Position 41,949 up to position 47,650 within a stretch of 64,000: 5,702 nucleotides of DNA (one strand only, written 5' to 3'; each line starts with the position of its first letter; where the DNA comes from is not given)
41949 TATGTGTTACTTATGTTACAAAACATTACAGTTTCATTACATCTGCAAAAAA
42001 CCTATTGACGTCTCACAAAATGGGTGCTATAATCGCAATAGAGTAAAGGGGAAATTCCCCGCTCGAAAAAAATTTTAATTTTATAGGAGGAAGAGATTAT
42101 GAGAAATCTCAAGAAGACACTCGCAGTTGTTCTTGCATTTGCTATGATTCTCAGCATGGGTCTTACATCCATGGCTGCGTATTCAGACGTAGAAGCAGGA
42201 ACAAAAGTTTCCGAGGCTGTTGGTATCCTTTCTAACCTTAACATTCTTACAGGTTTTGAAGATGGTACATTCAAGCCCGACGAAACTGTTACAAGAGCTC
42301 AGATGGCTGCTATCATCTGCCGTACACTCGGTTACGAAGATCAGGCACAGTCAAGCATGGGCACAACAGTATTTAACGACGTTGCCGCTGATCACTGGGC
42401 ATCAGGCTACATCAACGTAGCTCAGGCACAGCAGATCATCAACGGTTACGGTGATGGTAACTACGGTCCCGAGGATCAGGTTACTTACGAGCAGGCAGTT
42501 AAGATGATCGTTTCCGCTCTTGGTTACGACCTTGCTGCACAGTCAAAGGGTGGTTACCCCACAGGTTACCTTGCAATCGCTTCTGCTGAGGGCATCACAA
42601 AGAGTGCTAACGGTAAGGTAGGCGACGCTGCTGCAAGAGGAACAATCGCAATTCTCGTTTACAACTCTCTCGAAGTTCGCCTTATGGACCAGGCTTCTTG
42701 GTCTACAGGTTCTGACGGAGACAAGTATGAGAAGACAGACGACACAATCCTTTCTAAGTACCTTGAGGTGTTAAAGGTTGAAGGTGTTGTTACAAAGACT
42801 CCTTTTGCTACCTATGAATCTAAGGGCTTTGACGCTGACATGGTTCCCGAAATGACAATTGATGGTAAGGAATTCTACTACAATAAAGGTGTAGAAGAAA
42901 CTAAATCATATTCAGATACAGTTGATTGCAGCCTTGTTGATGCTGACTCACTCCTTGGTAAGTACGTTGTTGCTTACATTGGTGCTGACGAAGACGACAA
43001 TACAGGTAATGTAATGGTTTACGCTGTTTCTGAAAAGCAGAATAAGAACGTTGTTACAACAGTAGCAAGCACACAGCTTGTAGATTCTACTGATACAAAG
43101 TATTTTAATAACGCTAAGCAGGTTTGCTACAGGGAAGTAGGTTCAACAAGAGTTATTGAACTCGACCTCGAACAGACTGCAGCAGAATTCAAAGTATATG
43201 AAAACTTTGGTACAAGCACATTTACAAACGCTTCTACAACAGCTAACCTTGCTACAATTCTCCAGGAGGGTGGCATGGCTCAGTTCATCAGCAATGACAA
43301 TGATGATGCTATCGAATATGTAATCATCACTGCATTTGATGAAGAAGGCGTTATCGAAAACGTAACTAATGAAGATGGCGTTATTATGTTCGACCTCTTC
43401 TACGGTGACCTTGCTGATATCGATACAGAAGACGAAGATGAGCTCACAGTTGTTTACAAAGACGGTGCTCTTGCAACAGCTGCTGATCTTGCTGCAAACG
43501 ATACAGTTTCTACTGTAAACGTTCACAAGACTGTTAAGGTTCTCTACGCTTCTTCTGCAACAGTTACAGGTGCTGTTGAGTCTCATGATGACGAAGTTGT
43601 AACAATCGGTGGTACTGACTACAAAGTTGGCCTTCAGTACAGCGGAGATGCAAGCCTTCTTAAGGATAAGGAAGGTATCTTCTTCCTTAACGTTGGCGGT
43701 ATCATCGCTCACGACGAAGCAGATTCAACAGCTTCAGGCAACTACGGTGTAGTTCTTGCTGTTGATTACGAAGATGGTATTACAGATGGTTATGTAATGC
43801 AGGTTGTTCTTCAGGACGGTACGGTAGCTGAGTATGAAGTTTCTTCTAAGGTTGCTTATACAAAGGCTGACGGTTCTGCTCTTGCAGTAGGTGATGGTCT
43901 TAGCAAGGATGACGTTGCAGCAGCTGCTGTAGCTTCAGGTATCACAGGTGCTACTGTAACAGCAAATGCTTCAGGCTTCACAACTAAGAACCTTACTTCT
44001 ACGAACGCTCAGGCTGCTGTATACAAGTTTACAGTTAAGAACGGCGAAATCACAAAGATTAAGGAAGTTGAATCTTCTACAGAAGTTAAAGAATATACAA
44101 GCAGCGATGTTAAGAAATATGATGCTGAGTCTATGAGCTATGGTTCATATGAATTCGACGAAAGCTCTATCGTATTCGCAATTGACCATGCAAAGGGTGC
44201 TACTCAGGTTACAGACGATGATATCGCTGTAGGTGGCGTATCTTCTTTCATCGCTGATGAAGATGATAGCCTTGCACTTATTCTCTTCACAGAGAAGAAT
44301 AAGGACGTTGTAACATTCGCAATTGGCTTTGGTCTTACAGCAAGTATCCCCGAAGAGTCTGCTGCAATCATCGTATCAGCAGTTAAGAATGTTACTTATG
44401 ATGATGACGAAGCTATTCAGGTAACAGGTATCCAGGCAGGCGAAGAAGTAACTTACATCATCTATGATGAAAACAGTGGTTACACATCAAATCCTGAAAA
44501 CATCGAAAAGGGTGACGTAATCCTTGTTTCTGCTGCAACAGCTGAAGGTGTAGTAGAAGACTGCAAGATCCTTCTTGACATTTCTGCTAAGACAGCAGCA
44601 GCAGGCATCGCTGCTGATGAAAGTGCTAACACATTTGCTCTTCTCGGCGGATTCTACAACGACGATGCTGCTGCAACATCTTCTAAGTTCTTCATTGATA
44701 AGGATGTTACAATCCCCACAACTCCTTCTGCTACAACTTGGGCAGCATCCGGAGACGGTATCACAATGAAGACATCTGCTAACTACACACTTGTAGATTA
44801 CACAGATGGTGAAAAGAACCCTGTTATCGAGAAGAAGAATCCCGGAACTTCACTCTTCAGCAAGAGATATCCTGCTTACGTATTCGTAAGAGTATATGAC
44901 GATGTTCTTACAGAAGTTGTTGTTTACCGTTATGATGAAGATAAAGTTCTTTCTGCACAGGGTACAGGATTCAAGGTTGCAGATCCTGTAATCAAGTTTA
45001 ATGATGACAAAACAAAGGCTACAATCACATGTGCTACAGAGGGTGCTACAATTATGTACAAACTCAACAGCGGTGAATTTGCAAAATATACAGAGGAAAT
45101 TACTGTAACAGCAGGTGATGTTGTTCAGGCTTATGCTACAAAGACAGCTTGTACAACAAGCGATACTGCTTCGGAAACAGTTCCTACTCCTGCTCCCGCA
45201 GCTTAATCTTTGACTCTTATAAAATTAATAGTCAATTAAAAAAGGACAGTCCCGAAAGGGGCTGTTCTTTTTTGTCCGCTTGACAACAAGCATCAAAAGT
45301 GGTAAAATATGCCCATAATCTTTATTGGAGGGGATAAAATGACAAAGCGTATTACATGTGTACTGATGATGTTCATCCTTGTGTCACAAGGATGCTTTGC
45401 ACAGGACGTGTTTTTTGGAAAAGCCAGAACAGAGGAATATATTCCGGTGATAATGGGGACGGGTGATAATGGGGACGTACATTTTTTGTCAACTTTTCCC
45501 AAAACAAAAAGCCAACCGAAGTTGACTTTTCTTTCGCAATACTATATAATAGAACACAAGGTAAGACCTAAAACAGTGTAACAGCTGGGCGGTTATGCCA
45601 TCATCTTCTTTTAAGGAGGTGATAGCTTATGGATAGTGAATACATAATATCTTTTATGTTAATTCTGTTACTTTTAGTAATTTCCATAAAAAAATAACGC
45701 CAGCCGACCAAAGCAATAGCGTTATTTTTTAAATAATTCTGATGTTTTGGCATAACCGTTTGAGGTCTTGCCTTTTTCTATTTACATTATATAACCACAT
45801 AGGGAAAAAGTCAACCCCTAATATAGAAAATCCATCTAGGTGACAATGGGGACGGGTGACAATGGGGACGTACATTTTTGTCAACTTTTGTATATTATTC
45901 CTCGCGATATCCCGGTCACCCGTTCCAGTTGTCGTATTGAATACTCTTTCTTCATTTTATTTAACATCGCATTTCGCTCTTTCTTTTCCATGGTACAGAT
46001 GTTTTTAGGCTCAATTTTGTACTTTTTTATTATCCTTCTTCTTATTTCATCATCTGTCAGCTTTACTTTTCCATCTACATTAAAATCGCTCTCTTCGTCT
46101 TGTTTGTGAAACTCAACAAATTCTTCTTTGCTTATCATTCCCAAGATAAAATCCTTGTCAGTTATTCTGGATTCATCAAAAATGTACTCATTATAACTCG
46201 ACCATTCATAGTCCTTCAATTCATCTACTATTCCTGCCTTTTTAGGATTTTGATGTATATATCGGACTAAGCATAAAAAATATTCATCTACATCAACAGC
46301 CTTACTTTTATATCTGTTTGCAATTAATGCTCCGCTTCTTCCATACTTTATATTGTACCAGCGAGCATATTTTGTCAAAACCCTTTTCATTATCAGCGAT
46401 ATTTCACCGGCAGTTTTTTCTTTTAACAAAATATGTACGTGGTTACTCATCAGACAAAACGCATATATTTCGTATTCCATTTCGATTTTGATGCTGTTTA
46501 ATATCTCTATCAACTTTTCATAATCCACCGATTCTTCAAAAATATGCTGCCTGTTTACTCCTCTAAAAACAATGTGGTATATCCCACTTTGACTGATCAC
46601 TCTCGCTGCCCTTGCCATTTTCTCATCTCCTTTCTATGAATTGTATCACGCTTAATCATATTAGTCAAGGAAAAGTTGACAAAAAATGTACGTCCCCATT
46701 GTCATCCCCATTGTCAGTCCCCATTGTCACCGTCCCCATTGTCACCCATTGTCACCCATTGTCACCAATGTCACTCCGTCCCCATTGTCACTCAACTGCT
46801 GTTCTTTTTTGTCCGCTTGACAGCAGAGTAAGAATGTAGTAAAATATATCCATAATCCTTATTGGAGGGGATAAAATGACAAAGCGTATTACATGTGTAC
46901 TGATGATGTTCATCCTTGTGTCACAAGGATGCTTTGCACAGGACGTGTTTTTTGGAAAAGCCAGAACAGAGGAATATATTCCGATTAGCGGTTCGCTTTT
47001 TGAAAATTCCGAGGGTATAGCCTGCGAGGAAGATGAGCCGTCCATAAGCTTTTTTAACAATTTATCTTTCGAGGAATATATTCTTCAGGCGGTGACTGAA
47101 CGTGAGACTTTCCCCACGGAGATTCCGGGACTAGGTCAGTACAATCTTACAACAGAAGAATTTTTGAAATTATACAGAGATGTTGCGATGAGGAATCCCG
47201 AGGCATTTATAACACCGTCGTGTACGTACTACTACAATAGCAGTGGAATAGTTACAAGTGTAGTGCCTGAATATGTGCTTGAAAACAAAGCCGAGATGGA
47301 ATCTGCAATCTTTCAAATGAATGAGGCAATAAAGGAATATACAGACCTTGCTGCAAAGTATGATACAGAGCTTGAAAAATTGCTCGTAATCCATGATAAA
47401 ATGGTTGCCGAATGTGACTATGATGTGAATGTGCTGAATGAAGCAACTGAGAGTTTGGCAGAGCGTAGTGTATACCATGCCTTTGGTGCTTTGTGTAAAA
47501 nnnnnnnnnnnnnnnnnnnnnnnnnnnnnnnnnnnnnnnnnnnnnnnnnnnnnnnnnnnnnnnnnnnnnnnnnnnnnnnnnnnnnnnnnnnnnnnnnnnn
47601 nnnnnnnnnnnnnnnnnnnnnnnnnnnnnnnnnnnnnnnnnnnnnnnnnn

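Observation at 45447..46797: Y1/HuH transposase element whose inverted termini are arrays of a 13-bp tandem repeat, with an extra solo left end enclosing the type I TA module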

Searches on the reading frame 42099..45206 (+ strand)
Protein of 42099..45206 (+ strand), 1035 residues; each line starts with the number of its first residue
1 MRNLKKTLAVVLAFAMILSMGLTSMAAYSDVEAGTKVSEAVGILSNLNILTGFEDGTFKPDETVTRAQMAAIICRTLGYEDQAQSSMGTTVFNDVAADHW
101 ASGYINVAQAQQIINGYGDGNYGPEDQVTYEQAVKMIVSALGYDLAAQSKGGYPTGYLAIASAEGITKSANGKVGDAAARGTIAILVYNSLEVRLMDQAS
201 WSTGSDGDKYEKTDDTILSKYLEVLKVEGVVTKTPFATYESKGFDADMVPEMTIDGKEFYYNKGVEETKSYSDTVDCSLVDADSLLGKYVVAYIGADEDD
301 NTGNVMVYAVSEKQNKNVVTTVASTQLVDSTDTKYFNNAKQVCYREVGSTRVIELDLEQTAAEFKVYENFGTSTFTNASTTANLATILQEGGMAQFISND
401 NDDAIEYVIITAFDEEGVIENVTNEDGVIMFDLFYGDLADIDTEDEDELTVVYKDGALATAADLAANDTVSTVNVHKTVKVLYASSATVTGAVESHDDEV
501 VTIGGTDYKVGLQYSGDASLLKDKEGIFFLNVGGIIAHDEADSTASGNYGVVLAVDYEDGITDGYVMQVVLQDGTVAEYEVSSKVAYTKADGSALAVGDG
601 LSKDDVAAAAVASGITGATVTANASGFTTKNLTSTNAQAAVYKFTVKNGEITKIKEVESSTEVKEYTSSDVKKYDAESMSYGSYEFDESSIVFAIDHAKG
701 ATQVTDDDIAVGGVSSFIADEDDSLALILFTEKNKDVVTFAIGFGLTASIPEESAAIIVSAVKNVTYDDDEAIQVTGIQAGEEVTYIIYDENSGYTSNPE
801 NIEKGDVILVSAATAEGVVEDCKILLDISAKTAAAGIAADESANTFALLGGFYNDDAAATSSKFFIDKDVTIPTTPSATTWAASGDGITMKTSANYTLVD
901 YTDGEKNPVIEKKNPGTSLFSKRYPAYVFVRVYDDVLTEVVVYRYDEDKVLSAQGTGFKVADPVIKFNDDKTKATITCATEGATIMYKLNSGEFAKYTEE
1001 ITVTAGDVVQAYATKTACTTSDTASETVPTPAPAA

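Call 67: search_protein_families(library=pfam, proteins=[window:42099-45206:+], max_evalue=0.001)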
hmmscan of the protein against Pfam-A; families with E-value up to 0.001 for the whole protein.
window:42099-45206:+ (1035 aa): 2 families
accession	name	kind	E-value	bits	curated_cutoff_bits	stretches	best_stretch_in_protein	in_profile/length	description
PF00395.25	SLH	-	2.3e-23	82.3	20.8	2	28-70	2-44/44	S-layer homology domain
PF13290.12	CHB_HEX_C_1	-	0.00012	22.4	22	1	970-1024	8-66/67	Chitobiase/beta-hexosaminidase C-terminal domain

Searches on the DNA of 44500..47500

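Call 8: search_rna_families(source=window, start=44500, end=47500, threshold=evalue, max_evalue=1)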
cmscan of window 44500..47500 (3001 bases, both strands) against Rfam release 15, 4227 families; matches with E-value up to 1: 4.
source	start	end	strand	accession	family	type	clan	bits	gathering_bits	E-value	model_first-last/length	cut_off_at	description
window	45235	45276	+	RF00143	mir-6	Gene; miRNA;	CL00083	24.8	58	0.23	1-74/74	no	mir-6 microRNA precursor family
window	45768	45814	+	RF02266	XIST_intron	Gene; lncRNA;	-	22.3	70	0.84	1-68/68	no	XIST 3' intron conserved motif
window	45213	45275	+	RF00506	Thr_leader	Cis-reg; leader;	-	22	55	0.48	1-118/118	no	Threonine operon leader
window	45222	45274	+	RF01489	sbrA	Gene; sRNA;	-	20.8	45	0.47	1-71/71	no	Listeria sRNA sbrA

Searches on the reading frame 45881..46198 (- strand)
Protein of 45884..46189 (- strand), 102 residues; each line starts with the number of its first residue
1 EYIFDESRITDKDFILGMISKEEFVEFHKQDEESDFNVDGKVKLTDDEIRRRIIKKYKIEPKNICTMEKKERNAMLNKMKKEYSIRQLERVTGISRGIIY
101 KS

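Call 29: search_protein_families(library=pfam, proteins=[window:45884-46189:-], max_evalue=10)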
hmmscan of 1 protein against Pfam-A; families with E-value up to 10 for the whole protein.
seq(102 aa): 0 families

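Call 55: predict_structure(alignment_id=A3)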
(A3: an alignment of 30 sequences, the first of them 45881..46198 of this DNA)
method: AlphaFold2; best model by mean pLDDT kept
length: 105 residues; sequences in the alignment: 30
mean_pLDDT: 71.7   pTM: 0.48
mean pLDDT of the five models: 71.7, 71.3, 70.8, 69.6, 68.5
residues with pLDDT >= 90: 0; 70-90: 58; 50-70: 30; < 50: 17
segments of 3 or more residues with pLDDT < 50: 1-3, 34-43
pLDDT, mean of each block of 10 residues (from residue 1): 49 56 65 47 60 86 86 89 87 87 85
secondary structure, 60 per line:
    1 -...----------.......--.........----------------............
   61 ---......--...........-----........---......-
elements in order: H15-21 H24-32 H49-60 H64-69 H72-82 H88-95 H99-104

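Call 58: fold_search(model_id=the predicted structure, library=pdb)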
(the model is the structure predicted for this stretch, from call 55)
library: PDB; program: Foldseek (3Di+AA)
matches with E <= 10: 13; with E <= 0.001: 0
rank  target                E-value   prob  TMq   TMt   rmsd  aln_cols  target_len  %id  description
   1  7l19_B                3.4e+00  0.12  0.22  0.19   7.0        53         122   17  Crystal structure of the MarR family transcriptional regulator from Enterobacter soli strain LF7 bound to Indole 3 ace (released 2021-12-22)
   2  8eju_A                3.9e+00  0.13  0.26  0.12   7.1        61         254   13  The crystal structure of Pseudomonas putida PcaR (released 2024-03-20)
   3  8ejv_A                4.9e+00  0.09  0.25  0.12   7.6        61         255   11  The crystal structure of Pseudomonas putida PcaR in complex with succinate (released 2024-03-20)
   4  4jp0                  6.6e+00  0.23  0.26  0.07   1.3        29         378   17  Crystal structure of Cry35Ab1 (released 2014-04-23)
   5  6f9k                  7.0e+00  0.03  0.22  0.22  20.3       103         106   13  Tryptophan Repressor TrpR from E.coli with 5-methyl-L-tryptophan as ligand (released 2019-01-30)
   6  8jzt_E                7.5e+00  0.07  0.24  0.34   7.9        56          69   16  The sigF and anti-sigma factor complex (released 2024-10-16)
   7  2oz9                  7.5e+00  0.03  0.22  0.22  19.7        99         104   12  E. coli TRP holorepressor, orthorhombic crystal form (released 2007-03-06)
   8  8eju_B                7.9e+00  0.11  0.25  0.12   3.2        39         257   20  The crystal structure of Pseudomonas putida PcaR (released 2024-03-20)
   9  1res                  7.9e+00  0.10  0.22  0.45   3.0        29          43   24  DETERMINATION OF THE STRUCTURE OF THE DNA BINDING DOMAIN OF GAMMA DELTA RESOLVASE IN SOLUTION (released 1994-11-30)
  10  2x48_A                8.9e+00  0.13  0.28  0.49   2.3        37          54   16  ORF 55 from Sulfolobus islandicus rudivirus 1 (released 2010-07-21)
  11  1trr_A                8.9e+00  0.02  0.22  0.22  20.6       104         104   13  TANDEM BINDING IN CRYSTALS OF A TRP REPRESSOR/OPERATOR HALF-SITE COMPLEX (released 1993-10-21)
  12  1r71_D                9.5e+00  0.07  0.24  0.22   6.3        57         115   12  Crystal Structure of the DNA binding domain of KorB in complex with the operator DNA (released 2004-06-01)
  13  7zs9_M                9.5e+00  0.02  0.21  0.09  18.3       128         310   11  Yeast RNA polymerase II transcription pre-initiation complex with the +1 nucleosome (complex A) (released 2022-11-16)
